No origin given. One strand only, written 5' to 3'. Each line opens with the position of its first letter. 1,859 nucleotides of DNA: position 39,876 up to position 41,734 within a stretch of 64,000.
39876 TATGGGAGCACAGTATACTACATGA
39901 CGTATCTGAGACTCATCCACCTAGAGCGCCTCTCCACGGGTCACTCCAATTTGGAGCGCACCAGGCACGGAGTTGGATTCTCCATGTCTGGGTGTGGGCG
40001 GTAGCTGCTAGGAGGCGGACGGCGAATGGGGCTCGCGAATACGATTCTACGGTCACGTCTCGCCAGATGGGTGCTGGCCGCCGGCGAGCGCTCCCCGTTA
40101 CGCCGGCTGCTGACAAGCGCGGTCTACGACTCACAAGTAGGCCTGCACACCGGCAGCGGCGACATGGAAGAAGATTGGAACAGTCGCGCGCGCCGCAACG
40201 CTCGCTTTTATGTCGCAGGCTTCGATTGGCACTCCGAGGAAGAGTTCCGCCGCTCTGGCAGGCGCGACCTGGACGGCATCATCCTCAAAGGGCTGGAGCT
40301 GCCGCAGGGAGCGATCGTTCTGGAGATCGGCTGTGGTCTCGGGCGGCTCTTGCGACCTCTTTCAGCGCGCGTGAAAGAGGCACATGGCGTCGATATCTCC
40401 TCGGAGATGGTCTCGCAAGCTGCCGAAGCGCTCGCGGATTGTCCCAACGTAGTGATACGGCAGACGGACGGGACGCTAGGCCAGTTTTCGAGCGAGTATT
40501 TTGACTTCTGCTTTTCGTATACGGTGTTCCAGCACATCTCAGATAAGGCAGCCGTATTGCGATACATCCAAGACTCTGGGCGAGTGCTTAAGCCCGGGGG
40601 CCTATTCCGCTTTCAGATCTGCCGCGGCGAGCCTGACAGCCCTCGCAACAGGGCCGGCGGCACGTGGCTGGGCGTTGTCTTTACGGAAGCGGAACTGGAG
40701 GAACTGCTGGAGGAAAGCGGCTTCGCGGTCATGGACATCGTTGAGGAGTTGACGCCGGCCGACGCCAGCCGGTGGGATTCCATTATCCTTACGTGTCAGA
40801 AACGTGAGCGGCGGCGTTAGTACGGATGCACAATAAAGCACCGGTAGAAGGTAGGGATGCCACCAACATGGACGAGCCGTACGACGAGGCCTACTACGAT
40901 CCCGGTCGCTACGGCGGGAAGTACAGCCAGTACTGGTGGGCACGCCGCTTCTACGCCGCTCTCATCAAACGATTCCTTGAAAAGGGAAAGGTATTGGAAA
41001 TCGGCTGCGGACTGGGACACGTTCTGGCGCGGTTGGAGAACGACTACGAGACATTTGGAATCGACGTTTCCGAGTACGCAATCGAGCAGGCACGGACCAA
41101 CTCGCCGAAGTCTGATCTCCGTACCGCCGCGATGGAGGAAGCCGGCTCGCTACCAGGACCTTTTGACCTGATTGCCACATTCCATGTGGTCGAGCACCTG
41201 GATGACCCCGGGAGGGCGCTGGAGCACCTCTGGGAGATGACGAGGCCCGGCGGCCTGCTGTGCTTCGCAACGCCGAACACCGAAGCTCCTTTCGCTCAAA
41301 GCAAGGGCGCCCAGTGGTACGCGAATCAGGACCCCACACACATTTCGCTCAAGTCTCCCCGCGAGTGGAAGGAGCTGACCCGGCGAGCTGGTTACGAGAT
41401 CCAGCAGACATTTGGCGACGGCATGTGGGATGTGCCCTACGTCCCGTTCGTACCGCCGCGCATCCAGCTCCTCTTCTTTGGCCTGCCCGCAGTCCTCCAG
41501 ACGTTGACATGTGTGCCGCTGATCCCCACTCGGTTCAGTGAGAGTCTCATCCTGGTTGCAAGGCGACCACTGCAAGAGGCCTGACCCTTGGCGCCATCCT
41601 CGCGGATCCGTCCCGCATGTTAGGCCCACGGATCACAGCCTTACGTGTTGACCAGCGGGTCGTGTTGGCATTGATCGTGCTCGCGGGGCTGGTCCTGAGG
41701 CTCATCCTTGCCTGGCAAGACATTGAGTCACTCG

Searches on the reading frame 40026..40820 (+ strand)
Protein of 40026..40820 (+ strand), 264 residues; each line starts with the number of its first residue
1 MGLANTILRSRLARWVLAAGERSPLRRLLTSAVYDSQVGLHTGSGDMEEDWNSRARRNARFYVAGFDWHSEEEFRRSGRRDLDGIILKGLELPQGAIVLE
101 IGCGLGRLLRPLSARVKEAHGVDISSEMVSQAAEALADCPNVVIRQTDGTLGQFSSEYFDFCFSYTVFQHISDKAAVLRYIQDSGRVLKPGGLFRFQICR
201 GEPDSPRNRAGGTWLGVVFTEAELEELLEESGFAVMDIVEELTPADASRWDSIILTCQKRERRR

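Call 51: search_protein_families(library=pfam, proteins=[window:40026-40820:+])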
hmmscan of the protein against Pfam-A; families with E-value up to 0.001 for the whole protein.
window:40026-40820:+ (264 aa): 10 families
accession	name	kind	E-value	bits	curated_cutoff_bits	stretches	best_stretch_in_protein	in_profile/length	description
PF08241.18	Methyltransf_11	-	2.8e-18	66.8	21.2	1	99-195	1-94/95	Methyltransferase domain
PF13649.12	Methyltransf_25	-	6.7e-18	65.6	27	1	98-192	1-97/97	Methyltransferase domain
PF08242.18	Methyltransf_12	-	1.5e-15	58.2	30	1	99-194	1-98/98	Methyltransferase domain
PF13489.12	Methyltransf_23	-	5.5e-15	55.9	27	1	80-235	7-161/164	Methyltransferase domain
PF13847.12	Methyltransf_31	-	5.9e-13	49.2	27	1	95-220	4-114/145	Methyltransferase domain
PF02353.26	CMAS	-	7.6e-07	29.2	27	1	85-198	53-166/273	Mycolic acid cyclopropane synthetase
PF07021.18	MetW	-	1.3e-06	28.6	21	1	92-178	11-95/193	Methionine biosynthesis protein MetW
PF01135.25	PCMT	-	3.6e-05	24.1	20.3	1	85-190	64-172/210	Protein-L-isoaspartate(D-aspartate) O-methyltransferase (PCMT)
PF00398.26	RrnaAD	-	0.00039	20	24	1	86-173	22-109/263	Ribosomal RNA adenine dimethylase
PF01209.24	Ubie_methyltran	-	0.00062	19.6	20.1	0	94-194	47-149/233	ubiE/COQ5 methyltransferase family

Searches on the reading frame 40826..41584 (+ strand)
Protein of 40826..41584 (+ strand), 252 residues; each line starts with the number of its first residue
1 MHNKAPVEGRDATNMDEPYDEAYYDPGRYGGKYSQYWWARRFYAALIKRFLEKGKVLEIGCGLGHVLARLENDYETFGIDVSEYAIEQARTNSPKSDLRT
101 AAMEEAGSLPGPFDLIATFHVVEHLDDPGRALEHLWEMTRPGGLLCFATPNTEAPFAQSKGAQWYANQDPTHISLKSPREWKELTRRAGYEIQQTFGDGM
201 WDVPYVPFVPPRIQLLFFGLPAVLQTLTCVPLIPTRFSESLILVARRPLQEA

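Call 51: search_protein_families(library=pfam, proteins=[window:40826-41584:+])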
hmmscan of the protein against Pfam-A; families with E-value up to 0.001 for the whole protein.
window:40826-41584:+ (252 aa): 7 families
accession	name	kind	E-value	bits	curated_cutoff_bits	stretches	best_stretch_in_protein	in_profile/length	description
PF13489.12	Methyltransf_23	-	9.4e-28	97.4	27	1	39-194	5-163/164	Methyltransferase domain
PF08241.18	Methyltransf_11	-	5.3e-16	59.5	21.2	1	57-147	1-95/95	Methyltransferase domain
PF08242.18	Methyltransf_12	-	1.6e-15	58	30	1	57-145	1-98/98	Methyltransferase domain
PF13847.12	Methyltransf_31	-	2.7e-14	53.5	27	1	54-188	5-144/145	Methyltransferase domain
PF13649.12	Methyltransf_25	-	1.5e-13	51.7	27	1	56-143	1-97/97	Methyltransferase domain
PF02353.26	CMAS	-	0.00019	21.3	27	1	46-145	55-162/273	Mycolic acid cyclopropane synthetase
PF05175.20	MTS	-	0.00078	19.6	23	0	48-100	25-82/170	Methyltransferase small domain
